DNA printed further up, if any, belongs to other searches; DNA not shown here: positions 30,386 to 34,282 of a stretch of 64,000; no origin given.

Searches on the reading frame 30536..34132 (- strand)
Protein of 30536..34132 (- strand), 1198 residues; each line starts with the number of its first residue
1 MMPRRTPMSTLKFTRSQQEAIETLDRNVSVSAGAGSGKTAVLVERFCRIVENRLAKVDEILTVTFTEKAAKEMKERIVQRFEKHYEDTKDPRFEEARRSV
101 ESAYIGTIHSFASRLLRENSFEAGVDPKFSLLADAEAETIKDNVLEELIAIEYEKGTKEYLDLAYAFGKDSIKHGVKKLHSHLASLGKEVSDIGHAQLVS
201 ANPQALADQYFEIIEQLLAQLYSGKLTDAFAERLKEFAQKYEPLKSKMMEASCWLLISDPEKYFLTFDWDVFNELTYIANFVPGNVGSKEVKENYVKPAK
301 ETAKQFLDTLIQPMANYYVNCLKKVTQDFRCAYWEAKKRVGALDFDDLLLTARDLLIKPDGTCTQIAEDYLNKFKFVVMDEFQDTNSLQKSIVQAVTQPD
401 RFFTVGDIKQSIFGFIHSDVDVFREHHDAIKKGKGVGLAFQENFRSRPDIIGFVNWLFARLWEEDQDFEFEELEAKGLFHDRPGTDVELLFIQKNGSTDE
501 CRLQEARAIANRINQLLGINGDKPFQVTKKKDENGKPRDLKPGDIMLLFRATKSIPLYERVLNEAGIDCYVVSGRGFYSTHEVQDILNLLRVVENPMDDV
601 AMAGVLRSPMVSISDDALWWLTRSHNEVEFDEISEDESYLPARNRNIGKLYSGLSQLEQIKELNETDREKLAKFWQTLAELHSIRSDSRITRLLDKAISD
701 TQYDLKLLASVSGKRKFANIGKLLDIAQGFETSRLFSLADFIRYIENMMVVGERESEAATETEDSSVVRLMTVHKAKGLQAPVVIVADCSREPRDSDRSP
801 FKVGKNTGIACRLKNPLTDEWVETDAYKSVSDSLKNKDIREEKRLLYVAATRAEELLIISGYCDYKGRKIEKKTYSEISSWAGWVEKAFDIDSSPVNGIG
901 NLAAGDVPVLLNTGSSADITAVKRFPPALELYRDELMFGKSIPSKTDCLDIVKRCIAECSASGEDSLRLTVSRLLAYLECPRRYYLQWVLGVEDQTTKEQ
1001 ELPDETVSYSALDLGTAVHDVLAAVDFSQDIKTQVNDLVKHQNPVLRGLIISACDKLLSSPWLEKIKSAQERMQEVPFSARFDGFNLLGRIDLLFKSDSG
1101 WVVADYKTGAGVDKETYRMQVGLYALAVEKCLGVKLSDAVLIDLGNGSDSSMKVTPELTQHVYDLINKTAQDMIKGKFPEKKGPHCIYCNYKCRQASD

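Call 42: search_protein_families(library=pfam, proteins=[window:30536-34132:-], max_evalue=0.00001)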
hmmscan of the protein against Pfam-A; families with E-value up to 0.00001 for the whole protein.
window:30536-34132:- (1198 aa): 7 families
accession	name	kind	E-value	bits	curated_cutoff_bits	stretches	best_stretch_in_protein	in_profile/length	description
PF00580.27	UvrD-helicase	-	5.5e-54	184.1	23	1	14-426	2-266/271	UvrD/REP helicase N-terminal domain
PF13361.12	UvrD_C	-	4.4e-33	115.6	25.6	1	439-860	2-346/350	UvrD-like helicase C-terminal domain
PF12705.13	PDDEXK_1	-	1.4e-26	94.4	22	1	968-1193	1-244/247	PD-(D/E)XK nuclease superfamily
PF13245.12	AAA_19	-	1.3e-19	71.1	25.1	1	17-415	1-133/134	AAA domain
PF13538.12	UvrD_C_2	-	1e-10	41.7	27.4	0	768-791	2-25/52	UvrD-like helicase C-terminal domain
PF00270.35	DEAD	-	1.8e-07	31.5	26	0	14-88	1-84/167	DEAD/DEAH box helicase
PF01443.25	Viral_helicase1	-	9.8e-06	26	21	0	30-88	3-57/228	Viral superfamily 1 RNA helicase core domain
